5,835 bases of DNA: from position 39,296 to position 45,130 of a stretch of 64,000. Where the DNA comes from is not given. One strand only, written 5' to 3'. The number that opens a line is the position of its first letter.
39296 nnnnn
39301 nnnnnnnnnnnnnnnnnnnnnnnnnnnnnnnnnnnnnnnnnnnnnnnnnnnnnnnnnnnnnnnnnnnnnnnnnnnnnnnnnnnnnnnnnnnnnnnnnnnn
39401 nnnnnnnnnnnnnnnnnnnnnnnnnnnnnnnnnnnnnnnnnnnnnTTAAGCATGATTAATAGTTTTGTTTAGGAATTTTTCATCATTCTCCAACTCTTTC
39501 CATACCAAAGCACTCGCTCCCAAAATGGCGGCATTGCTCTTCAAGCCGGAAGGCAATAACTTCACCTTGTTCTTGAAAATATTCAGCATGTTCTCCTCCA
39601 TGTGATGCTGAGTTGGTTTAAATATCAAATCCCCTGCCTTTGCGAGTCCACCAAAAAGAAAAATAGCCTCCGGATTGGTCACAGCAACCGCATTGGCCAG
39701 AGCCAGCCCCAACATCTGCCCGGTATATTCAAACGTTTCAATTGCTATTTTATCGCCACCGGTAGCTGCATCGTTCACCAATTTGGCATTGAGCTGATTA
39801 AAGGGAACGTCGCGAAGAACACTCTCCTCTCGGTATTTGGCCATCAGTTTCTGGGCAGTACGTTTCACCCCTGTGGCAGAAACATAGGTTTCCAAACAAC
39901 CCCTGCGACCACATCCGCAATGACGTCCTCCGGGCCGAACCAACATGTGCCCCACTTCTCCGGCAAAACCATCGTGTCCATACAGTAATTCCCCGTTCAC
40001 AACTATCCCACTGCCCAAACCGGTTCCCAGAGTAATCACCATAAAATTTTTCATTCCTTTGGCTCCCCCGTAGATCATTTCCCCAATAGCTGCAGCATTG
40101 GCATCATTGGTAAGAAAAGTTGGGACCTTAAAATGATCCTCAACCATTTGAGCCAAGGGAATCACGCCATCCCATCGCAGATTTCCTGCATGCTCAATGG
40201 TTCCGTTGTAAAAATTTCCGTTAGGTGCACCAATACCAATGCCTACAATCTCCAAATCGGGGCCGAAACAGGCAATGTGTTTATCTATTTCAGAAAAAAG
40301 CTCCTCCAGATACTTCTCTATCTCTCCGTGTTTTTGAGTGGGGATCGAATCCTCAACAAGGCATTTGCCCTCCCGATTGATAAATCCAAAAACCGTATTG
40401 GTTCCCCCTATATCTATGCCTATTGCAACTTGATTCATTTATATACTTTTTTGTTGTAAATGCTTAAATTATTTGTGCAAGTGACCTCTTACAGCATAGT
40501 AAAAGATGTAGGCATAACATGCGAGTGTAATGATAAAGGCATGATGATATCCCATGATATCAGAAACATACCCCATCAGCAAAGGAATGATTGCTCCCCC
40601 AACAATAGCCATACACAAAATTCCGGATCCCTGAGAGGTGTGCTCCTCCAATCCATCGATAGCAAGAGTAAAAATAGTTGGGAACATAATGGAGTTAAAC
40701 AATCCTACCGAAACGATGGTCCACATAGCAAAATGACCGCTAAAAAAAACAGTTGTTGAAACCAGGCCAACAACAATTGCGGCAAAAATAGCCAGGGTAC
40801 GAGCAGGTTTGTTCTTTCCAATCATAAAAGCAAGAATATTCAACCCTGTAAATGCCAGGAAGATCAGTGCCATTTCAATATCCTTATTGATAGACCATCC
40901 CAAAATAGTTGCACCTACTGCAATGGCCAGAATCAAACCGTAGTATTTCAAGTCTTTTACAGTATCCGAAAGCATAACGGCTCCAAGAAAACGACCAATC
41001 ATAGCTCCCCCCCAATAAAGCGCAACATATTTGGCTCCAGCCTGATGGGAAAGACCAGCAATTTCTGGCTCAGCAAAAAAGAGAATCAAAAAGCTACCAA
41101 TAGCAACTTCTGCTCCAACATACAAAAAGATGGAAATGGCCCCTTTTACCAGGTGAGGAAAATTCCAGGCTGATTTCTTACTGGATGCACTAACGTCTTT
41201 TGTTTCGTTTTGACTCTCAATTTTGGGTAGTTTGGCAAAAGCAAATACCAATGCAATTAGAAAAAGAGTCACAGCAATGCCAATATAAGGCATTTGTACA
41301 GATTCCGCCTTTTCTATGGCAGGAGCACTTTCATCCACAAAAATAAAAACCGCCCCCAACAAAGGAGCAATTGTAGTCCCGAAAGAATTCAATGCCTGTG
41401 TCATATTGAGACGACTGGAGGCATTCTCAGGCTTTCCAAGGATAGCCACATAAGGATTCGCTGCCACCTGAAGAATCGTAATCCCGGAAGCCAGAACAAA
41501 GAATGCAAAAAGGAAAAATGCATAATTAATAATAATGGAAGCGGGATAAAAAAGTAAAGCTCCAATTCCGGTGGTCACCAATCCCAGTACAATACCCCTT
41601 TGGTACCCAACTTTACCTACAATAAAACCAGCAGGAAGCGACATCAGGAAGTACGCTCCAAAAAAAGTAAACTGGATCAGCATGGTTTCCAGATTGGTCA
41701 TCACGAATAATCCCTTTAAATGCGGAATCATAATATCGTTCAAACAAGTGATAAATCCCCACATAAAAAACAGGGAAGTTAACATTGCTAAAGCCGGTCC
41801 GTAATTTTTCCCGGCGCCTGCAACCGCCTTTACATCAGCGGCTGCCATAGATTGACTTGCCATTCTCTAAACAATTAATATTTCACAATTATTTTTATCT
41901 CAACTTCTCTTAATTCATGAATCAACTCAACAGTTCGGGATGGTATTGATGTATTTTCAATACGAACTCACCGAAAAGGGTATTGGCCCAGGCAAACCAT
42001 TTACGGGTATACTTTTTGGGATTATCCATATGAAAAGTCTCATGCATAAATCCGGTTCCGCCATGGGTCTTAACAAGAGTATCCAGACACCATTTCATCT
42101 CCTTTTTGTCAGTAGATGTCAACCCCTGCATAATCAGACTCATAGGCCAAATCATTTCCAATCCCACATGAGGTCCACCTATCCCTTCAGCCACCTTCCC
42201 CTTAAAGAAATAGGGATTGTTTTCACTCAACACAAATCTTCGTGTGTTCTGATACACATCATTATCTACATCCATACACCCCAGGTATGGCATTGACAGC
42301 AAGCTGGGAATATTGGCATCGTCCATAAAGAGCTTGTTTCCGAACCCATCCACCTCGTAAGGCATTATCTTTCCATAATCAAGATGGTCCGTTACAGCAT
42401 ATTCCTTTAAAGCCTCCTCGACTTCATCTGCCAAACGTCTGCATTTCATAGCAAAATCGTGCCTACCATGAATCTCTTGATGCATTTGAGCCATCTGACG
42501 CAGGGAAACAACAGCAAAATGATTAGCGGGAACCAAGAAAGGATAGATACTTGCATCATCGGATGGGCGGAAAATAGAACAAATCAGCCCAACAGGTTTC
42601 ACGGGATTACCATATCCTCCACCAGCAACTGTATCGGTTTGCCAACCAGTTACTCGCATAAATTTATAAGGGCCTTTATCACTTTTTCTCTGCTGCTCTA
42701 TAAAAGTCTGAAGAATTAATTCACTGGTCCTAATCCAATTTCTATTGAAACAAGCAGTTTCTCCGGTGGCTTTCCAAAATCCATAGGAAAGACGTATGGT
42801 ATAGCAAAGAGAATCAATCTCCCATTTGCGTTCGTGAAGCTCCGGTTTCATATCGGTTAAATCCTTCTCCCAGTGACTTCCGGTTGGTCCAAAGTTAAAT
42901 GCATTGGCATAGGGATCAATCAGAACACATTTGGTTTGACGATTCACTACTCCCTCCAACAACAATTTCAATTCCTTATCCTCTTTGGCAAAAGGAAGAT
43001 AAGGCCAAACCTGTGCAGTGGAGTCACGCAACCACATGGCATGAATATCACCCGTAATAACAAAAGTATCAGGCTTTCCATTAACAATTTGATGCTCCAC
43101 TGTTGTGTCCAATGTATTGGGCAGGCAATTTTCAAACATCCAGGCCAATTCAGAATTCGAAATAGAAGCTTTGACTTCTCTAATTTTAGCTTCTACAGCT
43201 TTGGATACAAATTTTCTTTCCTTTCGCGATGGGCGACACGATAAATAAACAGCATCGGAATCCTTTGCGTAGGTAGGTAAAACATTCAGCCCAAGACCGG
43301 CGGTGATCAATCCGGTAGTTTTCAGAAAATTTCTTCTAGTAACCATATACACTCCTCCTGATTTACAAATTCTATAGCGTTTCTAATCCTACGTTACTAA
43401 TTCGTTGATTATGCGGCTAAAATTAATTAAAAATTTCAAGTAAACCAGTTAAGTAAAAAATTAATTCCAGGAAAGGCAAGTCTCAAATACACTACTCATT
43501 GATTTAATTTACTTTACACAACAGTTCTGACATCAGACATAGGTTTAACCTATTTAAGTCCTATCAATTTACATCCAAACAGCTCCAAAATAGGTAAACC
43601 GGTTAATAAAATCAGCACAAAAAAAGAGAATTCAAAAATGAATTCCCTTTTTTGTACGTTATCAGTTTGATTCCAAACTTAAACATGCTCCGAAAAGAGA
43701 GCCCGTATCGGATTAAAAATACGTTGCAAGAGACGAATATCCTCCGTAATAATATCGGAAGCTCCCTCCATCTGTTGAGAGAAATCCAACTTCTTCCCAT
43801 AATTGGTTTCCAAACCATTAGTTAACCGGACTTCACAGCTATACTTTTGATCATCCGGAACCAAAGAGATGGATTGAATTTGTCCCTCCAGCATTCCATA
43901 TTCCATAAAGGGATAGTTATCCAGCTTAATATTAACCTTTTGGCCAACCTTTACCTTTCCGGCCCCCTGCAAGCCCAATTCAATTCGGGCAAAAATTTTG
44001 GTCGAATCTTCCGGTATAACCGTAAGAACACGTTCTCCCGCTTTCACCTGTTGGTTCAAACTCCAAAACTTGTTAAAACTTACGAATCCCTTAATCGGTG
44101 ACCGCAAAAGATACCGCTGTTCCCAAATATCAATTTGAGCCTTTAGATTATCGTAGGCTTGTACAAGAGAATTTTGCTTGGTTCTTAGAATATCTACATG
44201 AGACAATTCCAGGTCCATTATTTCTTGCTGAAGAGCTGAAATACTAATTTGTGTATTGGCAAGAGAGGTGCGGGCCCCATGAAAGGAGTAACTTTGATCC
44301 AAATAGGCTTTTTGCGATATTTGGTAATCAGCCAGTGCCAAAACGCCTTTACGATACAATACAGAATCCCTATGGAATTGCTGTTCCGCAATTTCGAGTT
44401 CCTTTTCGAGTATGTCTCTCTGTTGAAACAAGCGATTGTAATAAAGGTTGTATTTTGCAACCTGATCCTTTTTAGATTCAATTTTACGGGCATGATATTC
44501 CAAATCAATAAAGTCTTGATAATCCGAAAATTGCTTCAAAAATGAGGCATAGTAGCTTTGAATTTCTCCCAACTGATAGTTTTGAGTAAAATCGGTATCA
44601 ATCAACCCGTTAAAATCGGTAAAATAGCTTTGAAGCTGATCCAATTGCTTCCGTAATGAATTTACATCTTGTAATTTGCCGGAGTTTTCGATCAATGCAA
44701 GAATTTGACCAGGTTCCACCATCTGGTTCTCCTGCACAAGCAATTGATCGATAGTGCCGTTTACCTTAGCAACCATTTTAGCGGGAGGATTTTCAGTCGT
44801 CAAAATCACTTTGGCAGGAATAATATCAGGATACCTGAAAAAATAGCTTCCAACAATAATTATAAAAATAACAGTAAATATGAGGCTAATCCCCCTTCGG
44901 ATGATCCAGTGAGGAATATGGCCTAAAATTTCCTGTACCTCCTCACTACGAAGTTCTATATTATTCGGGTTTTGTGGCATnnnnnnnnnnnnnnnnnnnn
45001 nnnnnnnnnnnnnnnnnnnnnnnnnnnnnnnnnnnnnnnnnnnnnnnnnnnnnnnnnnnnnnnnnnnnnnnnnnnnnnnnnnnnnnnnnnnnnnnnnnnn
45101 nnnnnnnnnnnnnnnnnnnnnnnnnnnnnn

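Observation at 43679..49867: Radical SAM/SPASM RiPP operon with two precursors carrying a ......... core and a conserved Pro/Thr tail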

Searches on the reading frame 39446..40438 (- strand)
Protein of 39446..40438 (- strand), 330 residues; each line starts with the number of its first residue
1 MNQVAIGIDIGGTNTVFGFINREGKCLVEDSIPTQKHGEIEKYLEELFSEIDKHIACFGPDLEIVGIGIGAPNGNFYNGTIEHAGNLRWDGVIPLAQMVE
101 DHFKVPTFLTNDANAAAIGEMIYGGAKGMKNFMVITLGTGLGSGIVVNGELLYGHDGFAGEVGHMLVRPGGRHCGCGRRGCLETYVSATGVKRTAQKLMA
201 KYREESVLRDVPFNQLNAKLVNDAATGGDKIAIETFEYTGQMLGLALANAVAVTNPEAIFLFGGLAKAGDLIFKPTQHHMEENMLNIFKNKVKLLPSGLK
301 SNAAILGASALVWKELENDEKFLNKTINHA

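Call 28: search_protein_families(library=pfam, proteins=[window:39446-40438:-], max_evalue=0.001)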
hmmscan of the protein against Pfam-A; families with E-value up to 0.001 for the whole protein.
window:39446-40438:- (330 aa): 2 families
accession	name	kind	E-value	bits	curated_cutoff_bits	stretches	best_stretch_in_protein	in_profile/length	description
PF00480.26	ROK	-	3.4e-60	204.5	22.9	1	6-313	2-292/294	ROK family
PF02685.22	Glucokinase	-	2.5e-06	27.2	22.1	1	9-269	4-266/314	Glucokinase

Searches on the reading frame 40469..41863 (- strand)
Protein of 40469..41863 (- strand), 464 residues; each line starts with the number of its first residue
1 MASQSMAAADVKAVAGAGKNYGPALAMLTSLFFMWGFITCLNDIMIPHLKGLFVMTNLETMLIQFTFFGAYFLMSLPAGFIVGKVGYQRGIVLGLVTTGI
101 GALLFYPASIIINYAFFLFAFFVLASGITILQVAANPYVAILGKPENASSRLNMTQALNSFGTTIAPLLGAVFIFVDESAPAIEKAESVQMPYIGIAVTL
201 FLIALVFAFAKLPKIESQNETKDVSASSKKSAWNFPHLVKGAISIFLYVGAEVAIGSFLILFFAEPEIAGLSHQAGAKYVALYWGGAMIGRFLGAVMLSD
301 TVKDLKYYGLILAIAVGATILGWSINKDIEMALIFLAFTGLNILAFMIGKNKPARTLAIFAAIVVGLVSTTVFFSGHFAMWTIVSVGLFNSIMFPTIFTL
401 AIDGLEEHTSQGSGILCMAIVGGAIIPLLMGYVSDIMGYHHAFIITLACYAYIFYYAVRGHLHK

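Call 28: search_protein_families(library=pfam, proteins=[window:40469-41863:-], max_evalue=0.001)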
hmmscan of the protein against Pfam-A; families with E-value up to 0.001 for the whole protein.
window:40469-41863:- (464 aa): 1 family
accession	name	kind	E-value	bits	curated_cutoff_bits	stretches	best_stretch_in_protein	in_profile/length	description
PF07690.21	MFS_1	-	4.7e-20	72.2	33.4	1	31-347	5-311/347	Major Facilitator Superfamily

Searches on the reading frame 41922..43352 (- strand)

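Call 28: search_protein_families(library=pfam, proteins=[window:41922-43352:-], max_evalue=0.001)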
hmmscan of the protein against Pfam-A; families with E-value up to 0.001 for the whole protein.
window:41922-43352:- (476 aa): 1 family
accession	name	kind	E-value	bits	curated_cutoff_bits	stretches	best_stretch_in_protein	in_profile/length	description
PF06824.17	Glyco_hydro_125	-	1.2e-170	568.4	23.4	1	67-465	2-414/414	Metal-independent alpha-mannosidase (GH125)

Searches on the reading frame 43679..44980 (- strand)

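Call 3: search_protein_families(library=ncbifam, proteins=[window:43679-44980:-], max_evalue=0.1)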
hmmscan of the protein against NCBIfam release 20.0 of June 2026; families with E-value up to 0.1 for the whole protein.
window:43679-44980:- (433 aa): 10 families
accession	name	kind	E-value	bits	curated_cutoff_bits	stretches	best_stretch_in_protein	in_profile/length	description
TIGR01843.1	type_I_hlyD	subfamily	3.5e-30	105.3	208.65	1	27-427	4-413/422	HlyD family type I secretion periplasmic adaptor subunit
TIGR00998.1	8a0101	subfamily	5e-15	55.3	390.8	1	31-372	4-282/334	EmrA/EmrK family multidrug efflux transporter periplasmic adaptor subunit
TIGR01730.1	RND_mfp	subfamily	1.5e-14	53.7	94.9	3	67-121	27-81/322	efflux RND transporter periplasmic adaptor subunit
TIGR03794.1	NHLM_micro_HlyD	equivalog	9.2e-09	34.7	156.2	1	37-376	29-341/421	NHLP bacteriocin system secretion protein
TIGR02971.1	heterocyst_DevB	subfamily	3.8e-08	33.1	129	1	190-373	108-280/327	ABC exporter membrane fusion protein, DevB family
NF007850.1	PRK10559.1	equivalog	9.4e-05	21.7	400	0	229-372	91-223/303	p-hydroxybenzoic acid efflux pump subunit AaeA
TIGR00999.1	8a0102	subfamily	0.00011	21.4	319.3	1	265-356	67-156/271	CzcB/NccB family metal efflux transporter periplasmic adaptor subunit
NF007785.0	PRK10476.1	equivalog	0.003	16.4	376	1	67-117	49-99/347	multidrug transporter subunit MdtN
NF005457.0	PRK07051.1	equivalog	0.062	13.5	87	0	69-98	50-79/80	acetyl-CoA carboxylase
NF005117.0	PRK06549.1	equivalog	0.094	13.3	159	0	68-96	100-128/130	acetyl-CoA carboxylase biotin carboxyl carrier protein subunit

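Call 4: search_protein_families(library=pfam, proteins=[window:43679-44980:-], max_evalue=0.1)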
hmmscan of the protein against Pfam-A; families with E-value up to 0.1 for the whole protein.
window:43679-44980:- (433 aa): 5 families
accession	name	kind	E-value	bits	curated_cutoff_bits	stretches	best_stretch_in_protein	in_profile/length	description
PF13437.12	HlyD_3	-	3e-14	54.1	22.2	1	292-386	2-91/106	HlyD family secretion protein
PF16576.10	HlyD_D23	-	2.3e-07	30.8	30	1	287-386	106-199/214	Barrel-sandwich domain of CusB or HlyD membrane-fusion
PF13533.13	Biotin_lipoyl_2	-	7.2e-06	26.1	29.8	1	71-97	5-31/32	Biotin-lipoyl like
PF12495.13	Vip3A_N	-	0.0073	16.7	25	1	69-161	53-148/177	Vegetative insecticide protein 3A N terminal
PF00364.28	Biotin_lipoyl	-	0.014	15.6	22.1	1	69-97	45-73/73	Biotin-requiring enzyme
